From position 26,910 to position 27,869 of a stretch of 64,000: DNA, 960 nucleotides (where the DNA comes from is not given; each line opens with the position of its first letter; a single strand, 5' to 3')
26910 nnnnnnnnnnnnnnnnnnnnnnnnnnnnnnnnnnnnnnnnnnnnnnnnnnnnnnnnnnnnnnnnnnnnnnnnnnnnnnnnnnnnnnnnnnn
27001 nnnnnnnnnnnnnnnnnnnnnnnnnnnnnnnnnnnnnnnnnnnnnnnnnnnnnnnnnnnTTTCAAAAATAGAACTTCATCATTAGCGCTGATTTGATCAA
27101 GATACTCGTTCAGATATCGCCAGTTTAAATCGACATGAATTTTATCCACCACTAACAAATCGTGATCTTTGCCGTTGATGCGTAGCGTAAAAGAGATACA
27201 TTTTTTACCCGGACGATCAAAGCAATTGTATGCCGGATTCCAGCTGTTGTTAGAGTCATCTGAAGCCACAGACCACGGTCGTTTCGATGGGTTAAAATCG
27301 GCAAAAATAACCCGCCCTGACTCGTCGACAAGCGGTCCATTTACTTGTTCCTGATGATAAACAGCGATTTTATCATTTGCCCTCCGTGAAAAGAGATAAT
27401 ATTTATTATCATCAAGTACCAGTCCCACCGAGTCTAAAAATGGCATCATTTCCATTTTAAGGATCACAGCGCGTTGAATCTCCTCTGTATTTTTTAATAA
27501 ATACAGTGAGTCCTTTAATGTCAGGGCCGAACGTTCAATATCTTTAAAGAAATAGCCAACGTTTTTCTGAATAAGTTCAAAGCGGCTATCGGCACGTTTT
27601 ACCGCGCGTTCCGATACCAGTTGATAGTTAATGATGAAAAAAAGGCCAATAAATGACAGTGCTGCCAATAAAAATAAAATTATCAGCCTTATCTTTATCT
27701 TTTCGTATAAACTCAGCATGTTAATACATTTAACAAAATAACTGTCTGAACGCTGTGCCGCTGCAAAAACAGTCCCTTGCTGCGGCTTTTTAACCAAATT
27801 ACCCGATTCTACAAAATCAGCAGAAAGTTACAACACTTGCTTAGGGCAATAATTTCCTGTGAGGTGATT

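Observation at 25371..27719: pdeI (yliE) carries an in-frame TAA stop at codon 221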

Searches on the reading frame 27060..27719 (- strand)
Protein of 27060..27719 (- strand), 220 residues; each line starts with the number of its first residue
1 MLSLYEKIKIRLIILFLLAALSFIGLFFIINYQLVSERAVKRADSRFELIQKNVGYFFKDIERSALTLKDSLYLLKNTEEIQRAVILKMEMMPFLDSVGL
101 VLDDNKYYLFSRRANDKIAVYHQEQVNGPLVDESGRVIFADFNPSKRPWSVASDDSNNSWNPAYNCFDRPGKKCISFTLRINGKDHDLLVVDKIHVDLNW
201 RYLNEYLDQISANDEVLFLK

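Call 26: find_encoding_contigs(protein=window:27060-27719:-, flank=3000, max_places=10)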
Protein window:27060-27719:- (220 aa): 22 contigs read that carry it; 1 place shown.
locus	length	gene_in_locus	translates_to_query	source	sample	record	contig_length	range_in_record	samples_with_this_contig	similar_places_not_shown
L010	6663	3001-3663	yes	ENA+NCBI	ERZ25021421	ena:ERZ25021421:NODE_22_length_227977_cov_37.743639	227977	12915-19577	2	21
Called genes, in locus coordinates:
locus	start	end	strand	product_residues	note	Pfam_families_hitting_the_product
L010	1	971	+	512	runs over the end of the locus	PF00496:SBP_bac_5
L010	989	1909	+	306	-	PF19300:BPD_transp_1_N, PF00528:BPD_transp_1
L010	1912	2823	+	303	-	PF12911:OppC_N, PF00528:BPD_transp_1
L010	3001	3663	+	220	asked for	PF17153:CHASE9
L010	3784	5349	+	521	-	PF00563:EAL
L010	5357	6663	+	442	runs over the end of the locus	PF17156:GAPES2, PF00990:GGDEF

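Call 29: list_cluster_members(proteins=[window:27060-27719:-, window:25374-26936:-, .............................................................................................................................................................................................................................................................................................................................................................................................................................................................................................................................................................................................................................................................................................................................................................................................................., window:6749-6913:-])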
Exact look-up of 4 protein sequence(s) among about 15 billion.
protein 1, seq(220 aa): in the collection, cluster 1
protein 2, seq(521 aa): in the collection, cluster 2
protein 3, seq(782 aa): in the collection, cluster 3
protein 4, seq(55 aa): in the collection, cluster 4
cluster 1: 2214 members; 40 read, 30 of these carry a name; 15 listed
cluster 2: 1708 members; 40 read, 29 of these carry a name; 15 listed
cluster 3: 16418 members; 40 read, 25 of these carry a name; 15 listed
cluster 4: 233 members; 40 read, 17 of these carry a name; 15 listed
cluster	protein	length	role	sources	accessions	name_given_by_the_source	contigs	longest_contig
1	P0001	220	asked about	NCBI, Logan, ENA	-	-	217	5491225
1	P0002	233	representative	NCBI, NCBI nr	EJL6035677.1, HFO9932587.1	CHASE9 sensor domain-containing protein, partial [Escherichia coli] | CHASE9 sensor domain-containing protein [Escherichia coli]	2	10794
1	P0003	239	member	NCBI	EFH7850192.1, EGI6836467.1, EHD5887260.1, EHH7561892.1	TPA: CHASE9 sensor domain-containing protein, partial [Escherichia coli]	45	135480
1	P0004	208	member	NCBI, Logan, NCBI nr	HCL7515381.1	TPA: CHASE9 sensor domain-containing protein, partial [Escherichia coli] | CHASE9 sensor domain-containing protein [Escherichia coli]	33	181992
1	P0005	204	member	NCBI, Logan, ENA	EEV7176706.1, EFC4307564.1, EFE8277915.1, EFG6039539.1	hypothetical protein BMQ82_004561, partial [Escherichia coli]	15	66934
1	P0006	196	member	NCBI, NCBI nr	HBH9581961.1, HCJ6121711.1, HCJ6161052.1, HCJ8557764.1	TPA: CHASE9 sensor domain-containing protein, partial [Escherichia coli] | CHASE9 sensor domain-containing protein [Escherichia coli]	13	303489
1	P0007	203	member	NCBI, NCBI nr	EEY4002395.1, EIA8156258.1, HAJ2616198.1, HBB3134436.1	TPA: cyclic di-GMP phosphodiesterase, partial [Escherichia coli] | cyclic di-GMP phosphodiesterase [Escherichia coli]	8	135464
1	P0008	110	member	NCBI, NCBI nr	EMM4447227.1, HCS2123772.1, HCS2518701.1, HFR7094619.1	TPA: CHASE9 sensor domain-containing protein, partial [Shigella sonnei] | CHASE9 sensor domain-containing protein [Shigella sonnei]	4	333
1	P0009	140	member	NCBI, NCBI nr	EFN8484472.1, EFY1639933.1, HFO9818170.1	TPA: CHASE9 sensor domain-containing protein, partial [Escherichia coli] | hypothetical protein [Escherichia coli]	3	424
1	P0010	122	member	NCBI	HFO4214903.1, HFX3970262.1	TPA: CHASE9 sensor domain-containing protein, partial [Escherichia coli]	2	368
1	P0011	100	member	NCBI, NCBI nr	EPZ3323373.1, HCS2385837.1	CHASE9 sensor domain-containing protein, partial [Shigella sonnei] | CHASE9 sensor domain-containing protein [Shigella sonnei]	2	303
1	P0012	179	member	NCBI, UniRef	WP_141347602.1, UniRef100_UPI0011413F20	CHASE9 sensor domain-containing protein, partial [Escherichia coli] | CHASE9 sensor domain-containing protein n=1 Tax=Escherichia coli TaxID=562 ...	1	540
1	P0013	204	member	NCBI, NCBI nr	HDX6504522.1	TPA: CHASE9 sensor domain-containing protein, partial [Escherichia coli] | CHASE9 sensor domain-containing protein [Escherichia coli]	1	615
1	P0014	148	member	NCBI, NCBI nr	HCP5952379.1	TPA: CHASE9 sensor domain-containing protein, partial [Escherichia coli] | CHASE9 sensor domain-containing protein [Escherichia coli]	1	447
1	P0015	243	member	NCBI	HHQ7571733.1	TPA: CHASE9 sensor domain-containing protein, partial [Escherichia coli]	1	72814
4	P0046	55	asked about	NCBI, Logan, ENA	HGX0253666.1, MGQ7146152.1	TPA: spermidine/putrescine ABC transporter substrate-binding protein PotF, partial ...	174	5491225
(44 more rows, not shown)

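Call 38: find_encoding_contigs(protein=P0046, flank=10000, max_places=10)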
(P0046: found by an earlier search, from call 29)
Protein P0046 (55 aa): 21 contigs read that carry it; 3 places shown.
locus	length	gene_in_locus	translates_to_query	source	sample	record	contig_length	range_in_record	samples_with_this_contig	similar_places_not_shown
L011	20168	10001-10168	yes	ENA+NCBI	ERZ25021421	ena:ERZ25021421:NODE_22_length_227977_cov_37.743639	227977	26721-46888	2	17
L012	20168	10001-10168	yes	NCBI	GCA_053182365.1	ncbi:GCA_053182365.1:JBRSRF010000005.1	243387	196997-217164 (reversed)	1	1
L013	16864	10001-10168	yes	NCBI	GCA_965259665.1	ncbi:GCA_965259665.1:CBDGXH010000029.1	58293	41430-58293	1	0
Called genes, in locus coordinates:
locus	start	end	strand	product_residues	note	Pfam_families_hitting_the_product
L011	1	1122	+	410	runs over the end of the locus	PF07690:MFS_1, PF00083:Sugar_tr (weak)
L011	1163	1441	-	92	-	-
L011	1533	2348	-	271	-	PF00702:Hydrolase, PF08282:Hydrolase_3, PF12710:HAD (faint), PF05116:S6PP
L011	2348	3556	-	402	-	PF07690:MFS_1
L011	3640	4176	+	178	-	PF00440:TetR_N, PF13977:TetR_C_6 (faint), PF17940:TetR_C_31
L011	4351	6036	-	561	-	PF06826:Asp-Al_Ex, PF02080:TrkA_C, PF06826:Asp-Al_Ex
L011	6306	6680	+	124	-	PF11045:YbjM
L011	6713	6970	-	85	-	PF00462:Glutaredoxin, PF05768:Glrx-like (weak)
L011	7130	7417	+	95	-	PF07214:DUF1418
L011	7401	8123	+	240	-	PF00881:Nitroreductase, PF28600:Nitroreductase_C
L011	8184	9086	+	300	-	PF18030:Rimk_N, PF14397:ATPgrasp_ST (faint), PF02655:ATP-grasp_3, PF02955:GSH-S_ATP, PF08443:RimK, PF07478:Dala_Dala_lig_C (weak)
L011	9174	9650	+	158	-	PF10722:YbjN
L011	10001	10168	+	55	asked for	-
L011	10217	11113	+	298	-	PF01547:SBP_bac_1, PF13343:SBP_bac_6, PF13416:SBP_bac_8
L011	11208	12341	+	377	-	PF00005:ABC_tran, PF13304:AAA_21 (faint), PF08402:TOBE_2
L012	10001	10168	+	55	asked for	-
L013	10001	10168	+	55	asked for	-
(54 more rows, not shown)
